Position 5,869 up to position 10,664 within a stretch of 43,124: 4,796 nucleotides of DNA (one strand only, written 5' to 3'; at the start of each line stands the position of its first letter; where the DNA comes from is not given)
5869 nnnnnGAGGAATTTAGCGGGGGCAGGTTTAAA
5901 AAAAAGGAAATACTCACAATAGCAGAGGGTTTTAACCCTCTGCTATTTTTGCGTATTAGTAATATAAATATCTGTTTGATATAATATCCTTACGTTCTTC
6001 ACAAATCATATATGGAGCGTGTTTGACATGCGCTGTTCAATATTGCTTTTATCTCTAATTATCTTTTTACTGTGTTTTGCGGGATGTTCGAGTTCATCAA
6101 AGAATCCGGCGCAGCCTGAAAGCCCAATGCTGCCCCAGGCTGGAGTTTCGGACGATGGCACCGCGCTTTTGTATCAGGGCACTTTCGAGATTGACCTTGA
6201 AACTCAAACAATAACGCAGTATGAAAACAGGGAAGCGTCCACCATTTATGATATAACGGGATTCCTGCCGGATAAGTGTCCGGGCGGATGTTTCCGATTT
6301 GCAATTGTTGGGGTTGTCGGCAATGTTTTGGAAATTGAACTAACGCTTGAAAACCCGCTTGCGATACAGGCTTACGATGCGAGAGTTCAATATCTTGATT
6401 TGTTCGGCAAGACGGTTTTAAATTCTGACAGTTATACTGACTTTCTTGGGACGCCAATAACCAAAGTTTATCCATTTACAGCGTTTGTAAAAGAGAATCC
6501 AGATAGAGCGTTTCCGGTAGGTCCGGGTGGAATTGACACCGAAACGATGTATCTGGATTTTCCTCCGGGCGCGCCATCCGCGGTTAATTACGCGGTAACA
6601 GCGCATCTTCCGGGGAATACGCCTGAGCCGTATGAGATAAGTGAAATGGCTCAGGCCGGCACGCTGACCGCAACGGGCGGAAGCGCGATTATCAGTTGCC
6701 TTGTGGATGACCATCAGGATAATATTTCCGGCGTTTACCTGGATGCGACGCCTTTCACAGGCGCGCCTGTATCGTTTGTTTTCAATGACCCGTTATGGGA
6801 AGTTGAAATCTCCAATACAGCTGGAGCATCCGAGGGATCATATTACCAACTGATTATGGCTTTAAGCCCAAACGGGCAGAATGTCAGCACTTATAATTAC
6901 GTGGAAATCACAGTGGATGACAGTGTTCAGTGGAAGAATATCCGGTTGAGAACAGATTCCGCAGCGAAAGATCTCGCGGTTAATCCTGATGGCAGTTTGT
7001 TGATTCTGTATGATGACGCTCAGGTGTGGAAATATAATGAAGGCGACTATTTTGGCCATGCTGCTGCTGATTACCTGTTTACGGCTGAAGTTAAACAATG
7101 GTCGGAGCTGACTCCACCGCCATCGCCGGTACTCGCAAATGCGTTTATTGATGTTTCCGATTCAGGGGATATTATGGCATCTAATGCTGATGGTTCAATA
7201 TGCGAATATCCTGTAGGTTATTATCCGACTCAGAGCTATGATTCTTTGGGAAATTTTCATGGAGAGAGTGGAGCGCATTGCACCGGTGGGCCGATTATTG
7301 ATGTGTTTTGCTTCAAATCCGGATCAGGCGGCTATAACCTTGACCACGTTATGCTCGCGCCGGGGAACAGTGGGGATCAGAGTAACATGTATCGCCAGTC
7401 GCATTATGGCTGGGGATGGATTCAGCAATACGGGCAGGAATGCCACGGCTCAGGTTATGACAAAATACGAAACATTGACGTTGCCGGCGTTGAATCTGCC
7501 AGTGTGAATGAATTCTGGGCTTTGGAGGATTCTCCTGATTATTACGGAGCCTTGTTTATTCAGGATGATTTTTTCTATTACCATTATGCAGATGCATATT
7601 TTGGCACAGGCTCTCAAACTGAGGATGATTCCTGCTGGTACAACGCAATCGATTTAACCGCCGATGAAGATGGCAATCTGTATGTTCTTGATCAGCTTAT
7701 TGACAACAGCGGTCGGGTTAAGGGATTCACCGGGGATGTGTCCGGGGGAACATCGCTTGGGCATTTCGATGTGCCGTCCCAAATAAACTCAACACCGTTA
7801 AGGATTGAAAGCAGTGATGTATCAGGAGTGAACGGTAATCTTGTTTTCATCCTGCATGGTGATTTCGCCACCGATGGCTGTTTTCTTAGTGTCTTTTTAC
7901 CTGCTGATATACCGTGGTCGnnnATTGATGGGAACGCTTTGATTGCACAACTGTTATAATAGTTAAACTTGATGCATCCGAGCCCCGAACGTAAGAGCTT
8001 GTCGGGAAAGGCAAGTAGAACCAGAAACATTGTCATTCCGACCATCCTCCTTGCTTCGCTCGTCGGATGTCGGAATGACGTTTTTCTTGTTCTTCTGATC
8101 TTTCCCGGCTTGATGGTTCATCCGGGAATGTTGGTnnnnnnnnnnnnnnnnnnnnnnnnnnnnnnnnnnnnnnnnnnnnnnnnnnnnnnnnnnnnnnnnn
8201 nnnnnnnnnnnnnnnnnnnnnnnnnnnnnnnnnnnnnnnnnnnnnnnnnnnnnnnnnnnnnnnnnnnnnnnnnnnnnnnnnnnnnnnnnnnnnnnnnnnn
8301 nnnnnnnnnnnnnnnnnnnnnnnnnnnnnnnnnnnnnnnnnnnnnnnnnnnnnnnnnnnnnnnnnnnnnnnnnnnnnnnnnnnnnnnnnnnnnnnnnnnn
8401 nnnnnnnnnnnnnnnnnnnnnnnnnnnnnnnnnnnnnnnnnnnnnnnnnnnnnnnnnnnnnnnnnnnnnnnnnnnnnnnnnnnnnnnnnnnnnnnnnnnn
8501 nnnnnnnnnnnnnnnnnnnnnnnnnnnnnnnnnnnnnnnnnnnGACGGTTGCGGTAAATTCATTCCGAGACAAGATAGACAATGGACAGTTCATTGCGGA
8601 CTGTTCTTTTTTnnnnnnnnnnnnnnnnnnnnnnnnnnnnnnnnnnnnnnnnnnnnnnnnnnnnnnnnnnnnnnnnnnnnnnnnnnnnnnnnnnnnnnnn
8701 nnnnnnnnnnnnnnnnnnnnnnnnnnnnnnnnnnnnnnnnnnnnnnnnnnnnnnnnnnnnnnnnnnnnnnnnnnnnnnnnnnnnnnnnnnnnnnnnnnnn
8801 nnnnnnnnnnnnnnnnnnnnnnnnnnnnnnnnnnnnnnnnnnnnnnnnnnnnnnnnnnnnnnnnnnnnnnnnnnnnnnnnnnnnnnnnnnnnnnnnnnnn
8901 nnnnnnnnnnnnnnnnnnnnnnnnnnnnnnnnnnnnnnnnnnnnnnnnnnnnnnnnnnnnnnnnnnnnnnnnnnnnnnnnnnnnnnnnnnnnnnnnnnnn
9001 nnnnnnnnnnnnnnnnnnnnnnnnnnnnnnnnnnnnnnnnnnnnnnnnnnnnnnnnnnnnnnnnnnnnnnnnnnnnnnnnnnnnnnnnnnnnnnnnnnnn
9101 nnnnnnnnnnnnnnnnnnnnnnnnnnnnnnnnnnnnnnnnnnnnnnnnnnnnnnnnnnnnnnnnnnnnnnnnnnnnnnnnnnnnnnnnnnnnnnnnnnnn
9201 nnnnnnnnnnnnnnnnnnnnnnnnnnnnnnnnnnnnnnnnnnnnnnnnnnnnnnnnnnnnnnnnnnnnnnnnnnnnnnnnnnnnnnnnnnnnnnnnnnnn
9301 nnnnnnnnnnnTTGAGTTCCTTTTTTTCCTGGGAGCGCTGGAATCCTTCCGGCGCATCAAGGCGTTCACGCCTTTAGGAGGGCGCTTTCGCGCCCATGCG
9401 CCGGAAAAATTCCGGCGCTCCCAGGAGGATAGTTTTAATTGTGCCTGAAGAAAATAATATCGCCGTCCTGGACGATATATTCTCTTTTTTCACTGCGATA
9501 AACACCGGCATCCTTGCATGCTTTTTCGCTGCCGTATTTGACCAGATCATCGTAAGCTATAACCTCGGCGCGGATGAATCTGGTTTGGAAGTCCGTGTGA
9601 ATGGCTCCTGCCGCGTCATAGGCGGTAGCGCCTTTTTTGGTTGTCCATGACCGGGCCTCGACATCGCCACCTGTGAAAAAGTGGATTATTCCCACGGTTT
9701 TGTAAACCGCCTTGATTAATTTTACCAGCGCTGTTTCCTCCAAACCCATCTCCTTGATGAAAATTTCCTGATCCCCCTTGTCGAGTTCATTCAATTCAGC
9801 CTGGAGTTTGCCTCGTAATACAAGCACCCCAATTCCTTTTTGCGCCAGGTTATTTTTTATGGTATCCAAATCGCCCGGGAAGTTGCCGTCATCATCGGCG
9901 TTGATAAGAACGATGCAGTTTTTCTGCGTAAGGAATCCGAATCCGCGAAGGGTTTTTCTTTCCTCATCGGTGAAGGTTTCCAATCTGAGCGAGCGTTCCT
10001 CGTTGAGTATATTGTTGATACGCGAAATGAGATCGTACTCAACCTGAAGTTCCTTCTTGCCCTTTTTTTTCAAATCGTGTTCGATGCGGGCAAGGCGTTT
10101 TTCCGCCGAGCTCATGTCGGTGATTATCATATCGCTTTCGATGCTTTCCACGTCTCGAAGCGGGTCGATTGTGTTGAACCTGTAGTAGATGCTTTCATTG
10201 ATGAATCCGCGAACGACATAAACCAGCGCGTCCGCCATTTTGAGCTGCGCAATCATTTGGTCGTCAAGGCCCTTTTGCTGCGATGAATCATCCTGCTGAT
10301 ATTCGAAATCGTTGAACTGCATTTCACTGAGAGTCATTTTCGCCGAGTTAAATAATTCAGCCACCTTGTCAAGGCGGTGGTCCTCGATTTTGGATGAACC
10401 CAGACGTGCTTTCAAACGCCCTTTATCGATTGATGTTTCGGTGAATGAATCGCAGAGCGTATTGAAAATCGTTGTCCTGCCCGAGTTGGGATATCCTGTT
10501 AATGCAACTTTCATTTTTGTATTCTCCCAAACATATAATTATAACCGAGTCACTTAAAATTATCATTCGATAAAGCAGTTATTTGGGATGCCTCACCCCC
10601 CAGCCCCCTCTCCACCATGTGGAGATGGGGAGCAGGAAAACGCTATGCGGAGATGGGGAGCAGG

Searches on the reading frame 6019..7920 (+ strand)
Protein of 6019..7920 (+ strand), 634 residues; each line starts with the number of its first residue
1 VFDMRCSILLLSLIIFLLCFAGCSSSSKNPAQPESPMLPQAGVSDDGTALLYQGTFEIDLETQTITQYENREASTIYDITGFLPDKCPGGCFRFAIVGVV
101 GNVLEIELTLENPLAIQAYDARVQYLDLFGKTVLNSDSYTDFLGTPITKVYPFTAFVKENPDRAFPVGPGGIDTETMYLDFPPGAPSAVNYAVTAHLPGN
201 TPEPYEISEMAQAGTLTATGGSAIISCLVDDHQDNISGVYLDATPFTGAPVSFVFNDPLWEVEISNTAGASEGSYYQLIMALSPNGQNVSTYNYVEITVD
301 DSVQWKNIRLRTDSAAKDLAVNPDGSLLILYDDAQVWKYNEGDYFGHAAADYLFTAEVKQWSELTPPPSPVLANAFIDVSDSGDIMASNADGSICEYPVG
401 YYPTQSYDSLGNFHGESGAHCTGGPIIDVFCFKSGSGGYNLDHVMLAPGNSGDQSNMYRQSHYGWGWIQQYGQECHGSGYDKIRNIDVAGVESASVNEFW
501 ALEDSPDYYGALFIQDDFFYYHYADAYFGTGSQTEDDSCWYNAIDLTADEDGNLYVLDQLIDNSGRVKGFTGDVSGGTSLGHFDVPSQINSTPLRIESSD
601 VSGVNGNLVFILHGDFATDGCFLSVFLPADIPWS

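Call 11: search_protein_families(library=pfam, proteins=[window:6019-7920:+], max_evalue=1)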
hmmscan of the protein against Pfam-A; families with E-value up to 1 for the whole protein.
window:6019-7920:+ (634 aa): 0 families

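Call 12: search_protein_families(library=ncbifam, proteins=[window:6019-7920:+], max_evalue=1)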
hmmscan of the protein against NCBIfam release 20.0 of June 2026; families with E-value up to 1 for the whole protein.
window:6019-7920:+ (634 aa): 0 families

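Call 27: find_homologous_proteins(query=window:6028-7920:+)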
Query window:6028-7920:+ (631 aa): 73 proteins with E <= 0.001 among 8000 candidates.
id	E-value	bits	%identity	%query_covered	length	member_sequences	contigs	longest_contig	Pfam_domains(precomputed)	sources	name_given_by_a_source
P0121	0.0e+0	1471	100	100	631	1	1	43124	-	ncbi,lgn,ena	-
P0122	0.0e+0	1276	87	99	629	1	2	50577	-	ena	-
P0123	2.2e-288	976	67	100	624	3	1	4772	-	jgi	-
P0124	2.6e-169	583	85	48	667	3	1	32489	PF13360.14,PF13570.14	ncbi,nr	ncbi:PQQ-like beta-propeller repeat protein [bacterium]|nr:PQQ-like beta-propeller repeat protein [b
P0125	7.9e-154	532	80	47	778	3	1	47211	-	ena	-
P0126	2.4e-150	520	47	99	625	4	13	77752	-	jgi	jgi:hypothetical protein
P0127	5.4e-144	499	77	44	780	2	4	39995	PF18911.7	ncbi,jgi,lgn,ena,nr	ncbi:PKD domain-containing protein [bacterium]|nr:PKD domain-containing protein [bacterium]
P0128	2.6e-142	494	77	45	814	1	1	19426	-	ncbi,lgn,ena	-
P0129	1.1e-141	492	77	44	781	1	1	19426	PF00801.27,PF18911.7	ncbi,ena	-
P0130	4.3e-133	463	71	47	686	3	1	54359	-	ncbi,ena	-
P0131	2.2e-130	454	69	47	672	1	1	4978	PF01011.29,PF13360.14,PF13570.14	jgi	jgi:outer membrane protein assembly factor BamB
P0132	4.2e-130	453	69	47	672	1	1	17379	PF01011.29,PF13360.14,PF13570.14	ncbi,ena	-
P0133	2.3e-129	451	67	47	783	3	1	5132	PF18911.7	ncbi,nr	ncbi:hypothetical protein KKB99_03205 [bacterium]|nr:hypothetical protein [bacterium] MBU1024998.1 h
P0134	9.9e-129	449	68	47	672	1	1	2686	PF01011.29,PF13360.14,PF13570.14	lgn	-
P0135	1.5e-128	448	60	55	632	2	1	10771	-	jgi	jgi:hypothetical protein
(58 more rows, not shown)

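Call 28: find_encoding_contigs(protein=P0122, flank=10000, max_places=4)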
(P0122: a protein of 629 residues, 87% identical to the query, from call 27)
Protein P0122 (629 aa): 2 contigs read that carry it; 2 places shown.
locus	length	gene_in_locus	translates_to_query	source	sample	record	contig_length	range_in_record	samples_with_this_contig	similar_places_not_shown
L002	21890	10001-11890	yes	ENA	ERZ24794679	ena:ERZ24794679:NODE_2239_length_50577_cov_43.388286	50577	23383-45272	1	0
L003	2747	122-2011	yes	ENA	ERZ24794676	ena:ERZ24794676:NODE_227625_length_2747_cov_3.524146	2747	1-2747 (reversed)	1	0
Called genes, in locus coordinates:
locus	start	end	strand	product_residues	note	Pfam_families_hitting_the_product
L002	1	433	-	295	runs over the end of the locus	PF01882:DUF58, PF13519:VWA_2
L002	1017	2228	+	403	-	PF00155:Aminotran_1_2, PF01053:Cys_Met_Meta_PP (faint)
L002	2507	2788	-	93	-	PF00216:Bac_DNA_binding, PF18291:HU-HIG, PF18175:HU-CCDC81_bac_2 (weak)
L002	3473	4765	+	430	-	PF00587:tRNA-synt_2b, PF03129:HGTP_anticodon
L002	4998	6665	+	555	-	PF01368:DHH, PF02272:DHHA1, PF17768:RecJ_OB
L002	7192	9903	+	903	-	PF18911:PKD_4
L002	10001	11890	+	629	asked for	-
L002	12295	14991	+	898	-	-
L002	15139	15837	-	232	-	-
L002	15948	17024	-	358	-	PF06071:YchF-GTPase_C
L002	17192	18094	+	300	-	PF01619:Pro_dh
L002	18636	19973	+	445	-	PF25917:BSH_RND, PF25954:Beta-barrel_RND_2, PF25990:Beta-barrel_YknX, PF25967:RND-MFP_C, PF25975:CzcB_C (weak), PF25989:YknX_C (weak)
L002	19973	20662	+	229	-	PF00005:ABC_tran, PF02463:SMC_N (faint), PF13304:AAA_21 (faint)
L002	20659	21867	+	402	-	PF12704:MacB_PCD, PF02687:FtsX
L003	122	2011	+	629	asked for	-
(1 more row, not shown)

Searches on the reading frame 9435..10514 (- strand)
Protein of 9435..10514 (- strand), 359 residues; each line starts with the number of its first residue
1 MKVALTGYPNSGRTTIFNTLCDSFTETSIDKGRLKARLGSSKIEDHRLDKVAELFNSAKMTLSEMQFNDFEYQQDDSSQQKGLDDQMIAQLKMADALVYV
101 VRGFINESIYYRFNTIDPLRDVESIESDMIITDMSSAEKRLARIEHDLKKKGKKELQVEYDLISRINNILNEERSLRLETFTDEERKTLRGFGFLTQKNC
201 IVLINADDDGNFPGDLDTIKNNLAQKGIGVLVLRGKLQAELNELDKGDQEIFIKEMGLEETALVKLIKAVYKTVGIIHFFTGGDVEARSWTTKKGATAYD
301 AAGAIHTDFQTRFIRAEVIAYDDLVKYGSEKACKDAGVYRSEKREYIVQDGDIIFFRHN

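Call 13: search_protein_families(library=pfam, proteins=[window:9435-10514:-], max_evalue=0.001)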
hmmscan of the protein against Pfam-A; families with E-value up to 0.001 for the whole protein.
window:9435-10514:- (359 aa): 3 families
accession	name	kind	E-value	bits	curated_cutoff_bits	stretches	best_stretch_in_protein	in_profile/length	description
PF06071.19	YchF-GTPase_C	-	6.3e-34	116.4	27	1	277-359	2-84/84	Protein of unknown function (DUF933)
PF01926.29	MMR_HSR1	-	0.00011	22.8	21.9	0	2-102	1-84/113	50S ribosome-binding GTPase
PF02824.27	TGS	-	0.00041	20.8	22.2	0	292-318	13-39/60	TGS domain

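Call 70: find_homologous_proteins(query=window:9435-10511:-, max_evalue=1e-60)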
Query window:9435-10511:- (358 aa): 2574 proteins with E <= 1e-60 among 7538 candidates; the best 120 are listed.
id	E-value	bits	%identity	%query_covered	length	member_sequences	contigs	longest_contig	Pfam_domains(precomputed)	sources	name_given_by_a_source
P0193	7.9e-215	730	92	100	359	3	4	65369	PF06071.20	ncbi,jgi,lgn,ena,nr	ncbi:DUF933 domain-containing protein [bacterium]|nr:DUF933 domain-containing protein [bacterium]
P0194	7.8e-214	727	92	100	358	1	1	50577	PF06071.20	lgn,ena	-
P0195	1.9e-195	667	82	100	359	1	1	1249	PF06071.20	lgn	-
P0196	2.4e-176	604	75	100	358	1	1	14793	PF06071.20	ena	-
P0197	2.5e-175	601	76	100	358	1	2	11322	PF06071.20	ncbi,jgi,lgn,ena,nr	ncbi:DUF933 domain-containing protein [bacterium]|nr:DUF933 domain-containing protein [bacterium] MB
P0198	1.7e-157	542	67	100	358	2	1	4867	PF06071.20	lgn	-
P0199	1.3e-156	539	67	100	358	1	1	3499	PF06071.20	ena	-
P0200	3.3e-151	521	64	100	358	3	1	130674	PF06071.20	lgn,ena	-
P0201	4.4e-151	521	64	100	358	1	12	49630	PF06071.20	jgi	jgi:GTP-binding protein YchF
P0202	2.6e-149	515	63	100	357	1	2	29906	PF06071.20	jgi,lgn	jgi:GTP-binding protein YchF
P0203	3.3e-147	508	66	96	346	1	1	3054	PF06071.20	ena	-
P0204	2.0e-130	453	57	100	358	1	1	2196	PF06071.20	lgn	-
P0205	2.1e-125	436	54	100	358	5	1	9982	PF06071.20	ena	-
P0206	4.5e-125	435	55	100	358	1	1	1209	PF06071.20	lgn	-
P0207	1.7e-72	263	37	100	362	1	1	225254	PF01926.30,PF06071.20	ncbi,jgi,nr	ncbi:MAG: redox-regulated ATPase YchF [Calditrichaeota bacterium]|nr:redox-regulated ATPase YchF [Ca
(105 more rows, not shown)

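Call 71: find_encoding_contigs(protein=P0193, flank=10000, max_places=4)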
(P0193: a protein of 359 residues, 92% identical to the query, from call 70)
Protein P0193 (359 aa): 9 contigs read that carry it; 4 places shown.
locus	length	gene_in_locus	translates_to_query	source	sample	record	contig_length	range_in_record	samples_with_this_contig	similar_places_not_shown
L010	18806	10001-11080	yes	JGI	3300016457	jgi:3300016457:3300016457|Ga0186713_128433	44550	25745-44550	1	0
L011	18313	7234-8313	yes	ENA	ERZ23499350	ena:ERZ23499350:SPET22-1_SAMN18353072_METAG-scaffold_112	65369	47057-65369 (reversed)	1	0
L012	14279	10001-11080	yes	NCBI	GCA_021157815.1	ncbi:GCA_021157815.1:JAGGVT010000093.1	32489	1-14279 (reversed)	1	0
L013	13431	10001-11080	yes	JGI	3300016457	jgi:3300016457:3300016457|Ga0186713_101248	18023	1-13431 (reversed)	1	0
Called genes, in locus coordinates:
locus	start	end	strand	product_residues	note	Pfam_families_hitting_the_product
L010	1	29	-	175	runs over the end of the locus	PF06560:GPI, PF07883:Cupin_2 (weak)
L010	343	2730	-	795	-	PF02927:CelD_N (weak), PF00759:Glyco_hydro_9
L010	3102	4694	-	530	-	PF01841:Transglut_core (weak)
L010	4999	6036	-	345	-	PF02638:GHL10, PF13200:DUF4015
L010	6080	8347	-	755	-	PF02927:CelD_N (weak), PF00759:Glyco_hydro_9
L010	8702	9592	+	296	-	PF01513:NAD_kinase, PF20143:NAD_kinase_C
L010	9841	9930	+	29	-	-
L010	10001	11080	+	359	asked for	PF06071:YchF-GTPase_C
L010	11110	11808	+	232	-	-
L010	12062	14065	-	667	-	PF13360:PQQ_2 (weak), PF13570:Beta-prop_ACSF4 (weak)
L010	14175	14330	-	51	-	-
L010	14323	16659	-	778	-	-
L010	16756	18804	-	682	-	?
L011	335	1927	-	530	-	PF01841:Transglut_core (weak)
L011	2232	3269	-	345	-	PF02638:GHL10, PF13200:DUF4015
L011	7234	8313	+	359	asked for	PF06071:YchF-GTPase_C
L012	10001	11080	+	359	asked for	PF06071:YchF-GTPase_C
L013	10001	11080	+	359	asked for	PF06071:YchF-GTPase_C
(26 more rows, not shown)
